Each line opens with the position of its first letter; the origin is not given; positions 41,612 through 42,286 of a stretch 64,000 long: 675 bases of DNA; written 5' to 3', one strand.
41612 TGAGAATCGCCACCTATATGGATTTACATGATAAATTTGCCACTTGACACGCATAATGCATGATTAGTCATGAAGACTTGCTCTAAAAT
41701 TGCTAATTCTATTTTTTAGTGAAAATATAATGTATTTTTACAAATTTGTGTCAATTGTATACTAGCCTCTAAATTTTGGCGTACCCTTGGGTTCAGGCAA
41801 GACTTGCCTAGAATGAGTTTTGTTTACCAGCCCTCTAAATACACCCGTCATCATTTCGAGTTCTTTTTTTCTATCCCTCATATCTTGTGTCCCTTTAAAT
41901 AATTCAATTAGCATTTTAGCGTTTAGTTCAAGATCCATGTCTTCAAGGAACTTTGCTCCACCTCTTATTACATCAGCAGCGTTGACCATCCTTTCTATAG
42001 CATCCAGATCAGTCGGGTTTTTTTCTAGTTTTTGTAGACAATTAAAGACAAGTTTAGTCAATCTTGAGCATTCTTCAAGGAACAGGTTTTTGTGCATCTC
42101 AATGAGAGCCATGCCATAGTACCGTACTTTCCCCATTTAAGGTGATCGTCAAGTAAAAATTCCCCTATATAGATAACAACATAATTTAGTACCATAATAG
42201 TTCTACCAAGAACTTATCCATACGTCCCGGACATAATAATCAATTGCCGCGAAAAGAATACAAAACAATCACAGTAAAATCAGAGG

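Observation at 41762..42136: Stand-alone CheA-P1/Hpt-like protein with the phospho-accepting His replaced by Asp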

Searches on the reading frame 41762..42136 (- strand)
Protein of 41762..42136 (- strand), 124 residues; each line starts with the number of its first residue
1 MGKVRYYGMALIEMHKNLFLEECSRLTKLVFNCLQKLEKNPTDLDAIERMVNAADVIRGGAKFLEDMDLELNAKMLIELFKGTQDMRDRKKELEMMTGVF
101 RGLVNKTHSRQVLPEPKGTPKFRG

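Call 3: search_protein_families(library=pfam, proteins=[window:41762-42136:-], max_evalue=10)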
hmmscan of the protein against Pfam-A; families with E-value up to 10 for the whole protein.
window:41762-42136:- (124 aa): 0 families

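Call 4: search_solved_structures(query=window:41762-42136:-, max_evalue=10, show_alignments=3)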
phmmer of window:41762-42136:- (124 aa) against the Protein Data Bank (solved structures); distinct sequences matched with E-value up to 10: 9.
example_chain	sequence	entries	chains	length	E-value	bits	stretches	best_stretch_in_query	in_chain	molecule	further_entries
6nyi_A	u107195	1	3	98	0.22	15.2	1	37-69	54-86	Design construct XXA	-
2ld6_A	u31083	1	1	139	0.26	14.9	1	12-62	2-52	Chemotaxis protein CheA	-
6o0i_A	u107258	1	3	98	0.38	14.4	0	38-72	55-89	Design construct XAA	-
1tqg_A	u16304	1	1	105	0.39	14.4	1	17-63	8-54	Chemotaxis protein cheA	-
3q87_A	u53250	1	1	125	0.61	13.7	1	20-52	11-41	Putative uncharacterized protein ECU08_1170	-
3gn4_A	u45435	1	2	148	0.87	13.2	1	2-92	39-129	Myosin-VI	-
8fit_A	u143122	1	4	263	0.98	13.1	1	36-95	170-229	cs074A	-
6nye_A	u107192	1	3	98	1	13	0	50-72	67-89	Design construct XAX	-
8eov_A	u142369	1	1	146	1.5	12.5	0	62-96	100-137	C2HR1_4r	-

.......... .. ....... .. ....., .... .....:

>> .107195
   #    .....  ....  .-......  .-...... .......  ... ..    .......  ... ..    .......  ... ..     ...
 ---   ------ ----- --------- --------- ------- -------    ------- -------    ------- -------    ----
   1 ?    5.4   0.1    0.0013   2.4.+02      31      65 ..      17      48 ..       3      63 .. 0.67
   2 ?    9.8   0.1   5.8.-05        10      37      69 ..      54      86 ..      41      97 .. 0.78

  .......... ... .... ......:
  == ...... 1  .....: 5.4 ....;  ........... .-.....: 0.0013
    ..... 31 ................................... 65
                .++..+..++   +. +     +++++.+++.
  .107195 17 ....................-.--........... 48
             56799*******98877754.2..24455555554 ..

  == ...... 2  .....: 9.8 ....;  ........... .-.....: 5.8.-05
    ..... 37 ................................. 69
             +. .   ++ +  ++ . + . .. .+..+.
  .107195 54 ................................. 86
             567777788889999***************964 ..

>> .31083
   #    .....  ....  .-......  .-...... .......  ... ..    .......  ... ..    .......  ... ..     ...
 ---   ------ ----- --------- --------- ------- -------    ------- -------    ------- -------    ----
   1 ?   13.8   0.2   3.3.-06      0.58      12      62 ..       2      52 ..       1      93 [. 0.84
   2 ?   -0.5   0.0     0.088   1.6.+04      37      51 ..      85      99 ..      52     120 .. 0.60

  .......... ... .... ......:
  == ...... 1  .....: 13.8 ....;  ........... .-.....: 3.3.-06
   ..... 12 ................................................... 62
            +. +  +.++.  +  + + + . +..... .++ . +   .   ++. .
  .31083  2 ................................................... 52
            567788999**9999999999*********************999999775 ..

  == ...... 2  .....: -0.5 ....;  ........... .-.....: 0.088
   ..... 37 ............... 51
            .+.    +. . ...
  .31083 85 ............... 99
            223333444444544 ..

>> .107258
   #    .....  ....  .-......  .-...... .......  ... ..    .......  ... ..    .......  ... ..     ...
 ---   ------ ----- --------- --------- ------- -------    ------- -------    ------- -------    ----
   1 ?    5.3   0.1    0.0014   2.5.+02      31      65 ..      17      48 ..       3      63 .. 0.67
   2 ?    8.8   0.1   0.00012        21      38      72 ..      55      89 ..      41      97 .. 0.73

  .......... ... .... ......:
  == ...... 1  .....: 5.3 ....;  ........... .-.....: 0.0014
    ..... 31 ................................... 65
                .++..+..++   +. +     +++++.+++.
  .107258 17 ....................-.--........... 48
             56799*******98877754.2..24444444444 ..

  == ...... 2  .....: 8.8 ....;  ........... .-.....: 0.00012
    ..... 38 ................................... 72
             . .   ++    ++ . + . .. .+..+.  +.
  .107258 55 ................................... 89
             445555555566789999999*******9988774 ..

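Call 5: find_homologous_proteins(query=window:41762-42136:-, max_evalue=0.01)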
Query window:41762-42136:- (124 aa): 67 proteins with E <= 0.01 among 68 candidates.
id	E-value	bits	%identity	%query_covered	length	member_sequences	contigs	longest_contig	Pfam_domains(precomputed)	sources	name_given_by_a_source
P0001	1.3e-69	250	94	100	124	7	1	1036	-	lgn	-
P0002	1.7e-66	240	97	94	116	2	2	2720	-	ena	-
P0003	2.1e-59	217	89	92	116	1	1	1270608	-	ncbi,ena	-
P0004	6.3e-58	212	90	88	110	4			-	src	-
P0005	9.6e-56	205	84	93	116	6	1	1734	-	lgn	-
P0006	8.6e-54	199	80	93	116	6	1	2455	-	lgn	-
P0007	1.5e-52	195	82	91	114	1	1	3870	-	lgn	-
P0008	2.6e-52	194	90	81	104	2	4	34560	-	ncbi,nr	ncbi:MAG: hypothetical protein KGI02_02835 [Thaumarchaeota archaeon]|nr:hypothetical protein [Nitros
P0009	5.1e-52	193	81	91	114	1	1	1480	-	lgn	-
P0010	1.0e-50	189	84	86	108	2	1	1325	-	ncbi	ncbi:MAG: hypothetical protein ACREAT_03750 [Nitrosotalea sp.]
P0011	1.4e-50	188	81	91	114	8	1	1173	-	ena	-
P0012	1.7e-50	188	85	86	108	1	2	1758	-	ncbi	ncbi:MAG: hypothetical protein ACREAR_04520 [Nitrosotalea sp.]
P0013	3.4e-50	187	80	91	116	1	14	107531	-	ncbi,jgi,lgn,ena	-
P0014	1.3e-49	185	81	88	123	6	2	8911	-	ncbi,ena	-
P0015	1.5e-49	185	83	86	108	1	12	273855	-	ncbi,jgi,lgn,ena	-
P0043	5.4e-40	154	70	87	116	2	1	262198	-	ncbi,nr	ncbi:MAG TPA: hypothetical protein VG896_03960 [Candidatus Nitrosotalea sp.]|nr:hypothetical protein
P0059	3.2e-33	132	67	74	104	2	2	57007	-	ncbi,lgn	-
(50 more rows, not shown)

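Call 7: search_solved_structures(query=A1, max_evalue=10, show_alignments=4)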
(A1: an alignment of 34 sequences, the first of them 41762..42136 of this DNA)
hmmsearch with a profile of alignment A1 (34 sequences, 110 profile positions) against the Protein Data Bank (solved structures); distinct sequences matched with E-value up to 10: 8.
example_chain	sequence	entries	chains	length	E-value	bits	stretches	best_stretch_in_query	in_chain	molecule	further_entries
2ld6_A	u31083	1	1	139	0.0067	19.5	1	8-57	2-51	Chemotaxis protein CheA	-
1tqg_A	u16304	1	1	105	0.0097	19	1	12-58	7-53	Chemotaxis protein cheA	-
6nyi_A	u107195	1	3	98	0.11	15.5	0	27-46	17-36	Design construct XXA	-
2lch_A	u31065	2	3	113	0.18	14.9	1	13-97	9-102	Protein OR38 | computationally designed four-helix bundle protein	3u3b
7t03_A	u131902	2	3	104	0.25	14.4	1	17-90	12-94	Cold unfolding four helix bundle | Designed cold unfolding four helix bundle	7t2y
6o0i_A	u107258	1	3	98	0.37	13.9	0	27-46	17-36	Design construct XAA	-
3l39_A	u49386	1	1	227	1.3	12.2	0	16-55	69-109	Putative PhoU-like phosphate regulatory protein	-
2fw2_A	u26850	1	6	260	2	11.5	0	22-51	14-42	Testis-specific chromodomain protein Y 2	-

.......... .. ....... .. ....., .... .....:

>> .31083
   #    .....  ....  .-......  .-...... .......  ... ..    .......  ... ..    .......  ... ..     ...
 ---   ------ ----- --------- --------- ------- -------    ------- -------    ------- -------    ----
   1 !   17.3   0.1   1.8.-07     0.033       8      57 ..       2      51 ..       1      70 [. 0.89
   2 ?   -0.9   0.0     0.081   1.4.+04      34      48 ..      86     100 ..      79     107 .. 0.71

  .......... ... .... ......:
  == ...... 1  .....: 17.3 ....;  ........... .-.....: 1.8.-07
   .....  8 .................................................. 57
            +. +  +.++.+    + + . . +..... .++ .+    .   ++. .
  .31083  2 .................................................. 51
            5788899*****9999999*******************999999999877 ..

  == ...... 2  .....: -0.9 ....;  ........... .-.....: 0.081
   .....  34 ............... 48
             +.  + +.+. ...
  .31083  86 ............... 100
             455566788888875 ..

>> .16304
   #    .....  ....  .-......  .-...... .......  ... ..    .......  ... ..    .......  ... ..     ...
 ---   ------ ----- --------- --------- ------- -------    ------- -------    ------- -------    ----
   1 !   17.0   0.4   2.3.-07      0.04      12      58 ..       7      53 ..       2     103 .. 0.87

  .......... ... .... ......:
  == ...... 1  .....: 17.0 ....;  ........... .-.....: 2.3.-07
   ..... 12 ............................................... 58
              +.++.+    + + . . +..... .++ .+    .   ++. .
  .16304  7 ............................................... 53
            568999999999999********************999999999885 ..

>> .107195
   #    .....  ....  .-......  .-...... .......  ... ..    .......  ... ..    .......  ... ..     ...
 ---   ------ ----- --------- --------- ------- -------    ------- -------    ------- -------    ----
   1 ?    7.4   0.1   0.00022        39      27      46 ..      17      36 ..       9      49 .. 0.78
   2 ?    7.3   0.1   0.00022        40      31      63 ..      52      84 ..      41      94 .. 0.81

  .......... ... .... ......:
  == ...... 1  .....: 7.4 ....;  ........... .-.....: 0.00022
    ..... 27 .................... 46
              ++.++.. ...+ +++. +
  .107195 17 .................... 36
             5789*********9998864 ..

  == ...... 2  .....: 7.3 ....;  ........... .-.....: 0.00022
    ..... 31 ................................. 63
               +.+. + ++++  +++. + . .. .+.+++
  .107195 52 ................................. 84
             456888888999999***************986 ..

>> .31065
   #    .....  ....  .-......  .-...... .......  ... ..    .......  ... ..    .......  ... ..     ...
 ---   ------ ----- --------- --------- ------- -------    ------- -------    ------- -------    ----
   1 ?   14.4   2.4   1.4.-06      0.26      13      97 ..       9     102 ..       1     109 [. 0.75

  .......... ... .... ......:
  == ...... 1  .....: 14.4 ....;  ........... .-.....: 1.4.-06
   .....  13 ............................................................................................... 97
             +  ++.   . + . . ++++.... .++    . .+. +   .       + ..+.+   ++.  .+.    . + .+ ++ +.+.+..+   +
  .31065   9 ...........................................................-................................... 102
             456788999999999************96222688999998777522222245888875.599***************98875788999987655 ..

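Call 8: search_protein_families(library=pfam, alignment_id=A1, max_evalue=10)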
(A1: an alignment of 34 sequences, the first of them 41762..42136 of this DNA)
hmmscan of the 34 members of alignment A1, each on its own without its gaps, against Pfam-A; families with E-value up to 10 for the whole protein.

A. member 1, window:41762-42136:- (124 aa): 0 families

B. families by the number of members that match (of 34 scanned): 10 families
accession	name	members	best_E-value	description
PF22357.2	AF1548-like_C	3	0.057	AF1548-like, C-terminal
PF01627.28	Hpt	2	0.011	Hpt domain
PF06453.16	LT-IIB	2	0.019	Type II heat-labile enterotoxin , B subunit (LT-IIB)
PF04849.18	HAP1_N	1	0.0014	HAP1 N-terminal conserved region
PF09205.15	DUF1955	1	0.09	Domain of unknown function (DUF1955)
PF03693.20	ParD_antitoxin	1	0.1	Bacterial antitoxin of ParD toxin-antitoxin type II system and RHH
PF11103.14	DUF2887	1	0.12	Protein of unknown function (DUF2887)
PF12162.13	STAT1_TAZ2bind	1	0.12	STAT1 TAZ2 binding domain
PF03378.21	CAS_CSE1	1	0.13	CAS/CSE protein, C-terminus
PF13413.12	HTH_25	1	0.15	Helix-turn-helix domain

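Call 14: find_encoding_contigs(protein=P0059, flank=6000, max_places=2)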
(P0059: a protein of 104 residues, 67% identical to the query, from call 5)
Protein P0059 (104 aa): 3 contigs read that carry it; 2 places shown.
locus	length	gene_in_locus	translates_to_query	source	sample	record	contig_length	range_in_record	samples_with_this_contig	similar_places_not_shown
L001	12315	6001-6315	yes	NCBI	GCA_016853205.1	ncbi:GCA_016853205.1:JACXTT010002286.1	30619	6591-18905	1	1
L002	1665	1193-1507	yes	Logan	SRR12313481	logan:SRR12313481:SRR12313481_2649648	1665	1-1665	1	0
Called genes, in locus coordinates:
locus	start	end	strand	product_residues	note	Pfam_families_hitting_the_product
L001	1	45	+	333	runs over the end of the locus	PF00709:Adenylsucc_synt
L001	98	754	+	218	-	-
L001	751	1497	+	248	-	PF00215:OMPdecase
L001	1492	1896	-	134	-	PF00293:NUDIX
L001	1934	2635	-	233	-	PF01255:Prenyltransf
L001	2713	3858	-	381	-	PF04123:DUF373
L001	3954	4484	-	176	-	-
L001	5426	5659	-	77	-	-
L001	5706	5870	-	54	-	-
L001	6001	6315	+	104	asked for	-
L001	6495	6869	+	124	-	PF01873:eIF-5_eIF-2B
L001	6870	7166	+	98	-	PF04242:DUF424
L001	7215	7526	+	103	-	PF01176:eIF-1a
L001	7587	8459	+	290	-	PF01163:RIO1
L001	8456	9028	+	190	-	PF21800:KH_KRR1_2nd (weak), PF22891:KH_PNO1_2nd, PF00013:KH_1 (weak)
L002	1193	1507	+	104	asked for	-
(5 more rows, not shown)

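Call 15: find_encoding_contigs(protein=P0043, flank=6000, max_places=2)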
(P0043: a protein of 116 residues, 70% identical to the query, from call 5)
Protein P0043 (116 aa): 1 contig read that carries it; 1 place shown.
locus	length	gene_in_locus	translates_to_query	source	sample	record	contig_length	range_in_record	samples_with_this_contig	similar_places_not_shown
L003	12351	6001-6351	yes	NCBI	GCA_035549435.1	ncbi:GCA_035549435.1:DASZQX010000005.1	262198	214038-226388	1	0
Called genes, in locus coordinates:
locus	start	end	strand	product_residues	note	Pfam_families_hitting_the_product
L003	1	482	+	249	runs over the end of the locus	PF00215:OMPdecase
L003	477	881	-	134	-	PF00293:NUDIX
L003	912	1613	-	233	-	PF01255:Prenyltransf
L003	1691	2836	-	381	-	PF04123:DUF373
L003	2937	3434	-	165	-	-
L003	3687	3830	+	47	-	PF18930:DUF5679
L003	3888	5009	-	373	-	PF00989:PAS, PF08448:PAS_4, PF13188:PAS_8 (weak), PF13426:PAS_9, PF00512:HisKA, PF02518:HATPase_c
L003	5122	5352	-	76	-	-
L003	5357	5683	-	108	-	-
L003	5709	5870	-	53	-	-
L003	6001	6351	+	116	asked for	-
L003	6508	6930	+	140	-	PF01873:eIF-5_eIF-2B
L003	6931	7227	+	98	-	PF04242:DUF424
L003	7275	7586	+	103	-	PF01176:eIF-1a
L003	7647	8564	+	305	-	-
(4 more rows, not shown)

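Call 16: predict_structure(alignment_id=A1)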
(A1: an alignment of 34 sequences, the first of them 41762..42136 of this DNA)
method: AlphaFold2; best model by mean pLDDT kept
length: 124 residues; sequences in the alignment: 34
mean_pLDDT: 83.2   pTM: 0.73
mean pLDDT of the five models: 83.2, 80.3, 80.0, 77.7, 77.4
residues with pLDDT >= 90: 74; 70-90: 22; 50-70: 16; < 50: 12
segments of 3 or more residues with pLDDT < 50: 112-116, 118-121
pLDDT, mean of each block of 10 residues (from residue 1): 55 81 95 95 95 97 93 96 87 94 78 47 49
secondary structure, 60 per line:
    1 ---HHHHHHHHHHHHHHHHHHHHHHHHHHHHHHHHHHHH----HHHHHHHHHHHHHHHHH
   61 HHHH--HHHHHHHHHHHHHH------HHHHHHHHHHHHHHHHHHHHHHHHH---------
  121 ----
elements in order: H4-39 H44-64 H67-80 H87-111

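Call 18: fold_search(model_id=the predicted structure, library=pdb)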
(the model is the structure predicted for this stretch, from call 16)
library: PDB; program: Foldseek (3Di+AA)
matches with E <= 10: 384; with E <= 0.001: 0
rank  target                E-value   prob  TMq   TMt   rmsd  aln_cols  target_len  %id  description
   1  2lch_MODEL_1_A        5.7e-02  1.00  0.54  0.58   7.6       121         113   14  Solution NMR Structure of a Protein With a Redesigned Hydrophobic Core, Northeast Structural Genomics Consorti (released 2011-05-25)
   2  1tqg                  6.0e-02  1.00  0.56  0.64   3.4        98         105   17  CheA phosphotransferase domain from Thermotoga maritima (released 2004-09-07)
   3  7t2y_A                7.9e-02  1.00  0.60  0.70   3.4       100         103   11  X-ray structure of a designed cold unfolding four helix bundle (released 2022-03-02)
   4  3kyi_A                7.9e-02  1.00  0.56  0.54   7.3       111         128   14  Crystal structure of the phosphorylated P1 domain of CheA3 in complex with CheY6 from R. sphaeroides (released 2010-02-16)
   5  1orj_B                7.9e-02  0.99  0.46  0.51   4.8       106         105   13  FLAGELLAR EXPORT CHAPERONE (released 2003-09-16)
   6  2lp4_MODEL_1_A        9.3e-02  0.99  0.53  0.31  17.2       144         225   16  Solution structure of P1-CheY/P2 complex in bacterial chemotaxis (released 2012-10-24)
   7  7t03_MODEL_1_A        1.0e-01  0.99  0.48  0.56   5.2       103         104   10  NMR structure of a designed cold unfolding four helix bundle (released 2022-03-02)
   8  3kyj_A                1.1e-01  1.00  0.59  0.57   8.7       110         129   14  Crystal structure of the P1 domain of CheA3 in complex with CheY6 from R. sphaeroides (released 2010-02-16)
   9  3u3b_B                1.2e-01  1.00  0.58  0.68   3.5        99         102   11  Crystal Structure of Computationally Redesigned Four-Helix Bundle (released 2012-06-13)
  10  2ld6_MODEL_1_A        1.3e-01  0.99  0.55  0.51   4.2       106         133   22  Solution Structure of Histidine Phosphotransfer Domain of CheA (released 2011-10-12)
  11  1i5n_C                1.5e-01  1.00  0.60  0.59   5.6       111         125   16  Crystal structure of the P1 domain of CheA from Salmonella typhimurium (released 2001-07-11)
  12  1i5n_D                1.8e-01  0.97  0.49  0.47  10.8       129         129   18  Crystal structure of the P1 domain of CheA from Salmonella typhimurium (released 2001-07-11)
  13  1orj_D                1.9e-01  0.44  0.32  0.31   6.9       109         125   16  FLAGELLAR EXPORT CHAPERONE (released 2003-09-16)
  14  3myf_A                2.8e-01  0.97  0.53  0.55   5.0       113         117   10  The Crystal Structure of the HPT domain from the Hpt Sensor Hybrid Histidine Kinase from Shewanella to 1.80A (released 2010-05-26)
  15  3u3b_A                3.1e-01  1.00  0.59  0.69   3.3        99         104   11  Crystal Structure of Computationally Redesigned Four-Helix Bundle (released 2012-06-13)
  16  1i5n_A                3.1e-01  0.99  0.60  0.59   5.5       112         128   17  Crystal structure of the P1 domain of CheA from Salmonella typhimurium (released 2001-07-11)
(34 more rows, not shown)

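Call 19: search_protein_representatives(alignment_id=A1)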
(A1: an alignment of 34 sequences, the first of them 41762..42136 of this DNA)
Query: 34 sequences, 110 profile positions. Proteins with E-value up to 0.001 (for the whole library): 77; up to 1e-10: 19; up to 1e-30: 3. The best 77 are listed.
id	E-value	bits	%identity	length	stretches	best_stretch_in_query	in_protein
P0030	1.4e-53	195.6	-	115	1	2-103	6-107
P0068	7.8e-41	154.5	-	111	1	2-104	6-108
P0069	3.1e-34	133.3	-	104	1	5-101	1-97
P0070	5.0e-21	90.7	-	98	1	5-101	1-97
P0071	7.5e-21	90.2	-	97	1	5-100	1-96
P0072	3.6e-20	88.0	-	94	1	5-94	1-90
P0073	6.5e-20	87.1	-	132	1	5-101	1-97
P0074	1.8e-19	85.7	-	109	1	5-102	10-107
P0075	3.8e-18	81.5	-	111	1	5-105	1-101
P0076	8.2e-18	80.4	-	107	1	5-97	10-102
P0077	8.4e-18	80.4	-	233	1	5-101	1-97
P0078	9.0e-17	77.0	-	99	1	5-100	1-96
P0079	5.7e-16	74.5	-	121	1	4-103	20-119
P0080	1.9e-15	72.8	-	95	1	5-91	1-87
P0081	2.5e-15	72.4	-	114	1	6-99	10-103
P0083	5.7e-14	68.0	-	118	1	5-102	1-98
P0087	1.7e-10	56.8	-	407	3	4-60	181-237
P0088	3.9e-10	55.7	-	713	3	12-93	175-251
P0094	5.8e-08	48.7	-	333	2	9-80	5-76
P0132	3.3e-04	36.6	-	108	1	5-81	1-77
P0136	6.7e-04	35.6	-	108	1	10-83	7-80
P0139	6.9e-04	35.6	-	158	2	11-68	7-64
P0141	7.9e-04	35.4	-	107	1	10-65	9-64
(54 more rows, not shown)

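Call 26: find_homologous_proteins(query=A2, max_evalue=0.001)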
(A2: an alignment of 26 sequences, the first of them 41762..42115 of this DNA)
Query A2 (26 sequences) (117 aa, profile of the alignment): 76 proteins with E <= 0.001 among 589 candidates.
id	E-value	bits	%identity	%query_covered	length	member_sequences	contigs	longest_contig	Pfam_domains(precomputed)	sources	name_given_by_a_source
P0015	7.1e-36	140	83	91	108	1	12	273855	-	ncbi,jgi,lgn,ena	-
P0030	1.1e-35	139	71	91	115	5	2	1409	-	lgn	-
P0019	2.4e-35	138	75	90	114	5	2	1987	-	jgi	-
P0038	2.5e-35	138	74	92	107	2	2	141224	-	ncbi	ncbi:MAG: hypothetical protein ACYC6W_08150 [Nitrosotalea sp.]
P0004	3.4e-35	138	89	87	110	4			-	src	-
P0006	3.6e-35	138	79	92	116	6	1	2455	-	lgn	-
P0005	3.7e-35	138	84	91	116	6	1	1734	-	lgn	-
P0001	4.6e-35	137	93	100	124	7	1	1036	-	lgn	-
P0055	4.7e-35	137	62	91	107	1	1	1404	-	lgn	-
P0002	5.6e-35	137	97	99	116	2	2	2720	-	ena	-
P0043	5.6e-35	137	70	92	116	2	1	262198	-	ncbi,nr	ncbi:MAG TPA: hypothetical protein VG896_03960 [Candidatus Nitrosotalea sp.]|nr:hypothetical protein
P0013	5.7e-35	137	79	91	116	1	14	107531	-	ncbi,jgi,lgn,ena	-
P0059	6.2e-35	137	67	79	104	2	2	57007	-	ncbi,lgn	-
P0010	6.8e-35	137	84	91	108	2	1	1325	-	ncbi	ncbi:MAG: hypothetical protein ACREAT_03750 [Nitrosotalea sp.]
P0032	7.6e-35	137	72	90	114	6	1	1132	-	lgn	-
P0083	8.6e-28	114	34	79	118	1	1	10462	-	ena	-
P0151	1.2e-26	110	32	79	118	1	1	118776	-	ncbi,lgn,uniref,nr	ncbi:hypothetical protein [Nitrosopumilus sp.]|uniref:hypothetical protein n=1 Tax=Nitrosopumilus sp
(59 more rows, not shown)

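Call 27: find_encoding_contigs(protein=P0151, flank=7000, max_places=2)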
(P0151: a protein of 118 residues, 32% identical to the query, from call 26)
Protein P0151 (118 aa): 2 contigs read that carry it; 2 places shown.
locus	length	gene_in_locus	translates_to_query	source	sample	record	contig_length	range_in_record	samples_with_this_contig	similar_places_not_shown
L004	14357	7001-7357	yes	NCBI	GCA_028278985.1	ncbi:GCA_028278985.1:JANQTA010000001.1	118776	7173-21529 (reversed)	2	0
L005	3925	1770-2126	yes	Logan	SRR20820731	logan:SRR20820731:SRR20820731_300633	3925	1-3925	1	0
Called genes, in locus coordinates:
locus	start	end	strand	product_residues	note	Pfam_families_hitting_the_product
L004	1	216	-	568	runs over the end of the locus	PF00437:T2SSE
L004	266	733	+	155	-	-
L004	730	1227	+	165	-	-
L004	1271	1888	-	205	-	-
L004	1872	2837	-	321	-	PF02195:ParB_N (faint), PF08857:ParBc_2 (faint)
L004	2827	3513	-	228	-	-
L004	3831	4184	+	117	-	-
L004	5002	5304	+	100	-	-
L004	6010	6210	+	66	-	-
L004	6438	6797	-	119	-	-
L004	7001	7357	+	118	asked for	-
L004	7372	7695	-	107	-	-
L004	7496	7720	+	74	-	-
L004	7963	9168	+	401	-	-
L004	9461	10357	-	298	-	PF00382:TFIIB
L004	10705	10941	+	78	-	PF18549:NitrOD1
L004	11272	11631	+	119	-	PF00072:Response_reg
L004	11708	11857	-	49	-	PF19026:UBA_HYPK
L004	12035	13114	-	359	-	PF00512:HisKA, PF02518:HATPase_c, PF14501:HATPase_c_5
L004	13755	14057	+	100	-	-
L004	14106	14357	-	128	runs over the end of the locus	PF00072:Response_reg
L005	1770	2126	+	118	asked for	-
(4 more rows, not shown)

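Call 28: find_encoding_contigs(protein=P0083, flank=7000, max_places=2)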
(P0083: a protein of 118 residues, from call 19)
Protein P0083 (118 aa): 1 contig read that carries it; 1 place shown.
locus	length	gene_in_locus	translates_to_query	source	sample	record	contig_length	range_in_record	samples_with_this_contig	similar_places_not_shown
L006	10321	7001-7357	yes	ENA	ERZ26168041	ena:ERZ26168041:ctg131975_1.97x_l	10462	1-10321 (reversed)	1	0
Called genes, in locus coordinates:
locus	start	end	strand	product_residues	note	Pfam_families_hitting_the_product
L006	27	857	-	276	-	PF02195:ParB_N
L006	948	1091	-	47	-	-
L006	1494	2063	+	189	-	PF00352:TBP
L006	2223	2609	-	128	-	PF00512:HisKA (weak)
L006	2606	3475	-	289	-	PF00413:Peptidase_M10 (weak)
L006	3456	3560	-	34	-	-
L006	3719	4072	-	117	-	PF00072:Response_reg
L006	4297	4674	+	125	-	PF00072:Response_reg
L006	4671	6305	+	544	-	PF00512:HisKA, PF02518:HATPase_c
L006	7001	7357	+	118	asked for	-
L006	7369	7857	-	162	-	-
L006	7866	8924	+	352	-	-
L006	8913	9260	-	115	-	PF00072:Response_reg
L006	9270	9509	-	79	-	PF18549:NitrOD1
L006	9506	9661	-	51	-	-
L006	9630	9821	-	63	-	-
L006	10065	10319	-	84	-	?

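Call 34: find_related_loci(query=A3, collection=genome_contigs, flank=8000)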
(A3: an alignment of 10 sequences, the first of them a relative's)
Query A3 (132 aa) in genome_contigs; peptide patterns used: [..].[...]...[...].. (x = any residue, [..] = any of these).
20 stretches matched a pattern; 4 encode a relative of the query (tblastn E <= 1e-3); 4 distinct loci.
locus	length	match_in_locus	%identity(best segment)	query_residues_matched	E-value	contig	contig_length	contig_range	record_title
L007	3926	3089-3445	80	1-119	2e-63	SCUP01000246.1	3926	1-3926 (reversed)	MAG: Nitrosarchaeum sp. isolate GW199_bin.3 GW199_bin.3-4463, whole genome shotgun sequence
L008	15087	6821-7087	71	1-89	5e-41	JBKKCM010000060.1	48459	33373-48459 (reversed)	MAG: Nitrosarchaeum sp. isolate swi_bin.49 k127_4500794, whole genome shotgun sequence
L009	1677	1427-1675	59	1-83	9e-28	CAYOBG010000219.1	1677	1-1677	MAG TPA_asm: uncultured Candidatus Nitrosotenuis sp. isolate SRP090828_co2_2 genome assembly, contig: NODE_41990_length_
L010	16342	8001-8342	34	1-114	2e-22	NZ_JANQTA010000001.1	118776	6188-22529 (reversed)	MAG: Nitrosopumilus sp. isolate IP29b_bin.65 k99_2223962, whole genome shotgun sequence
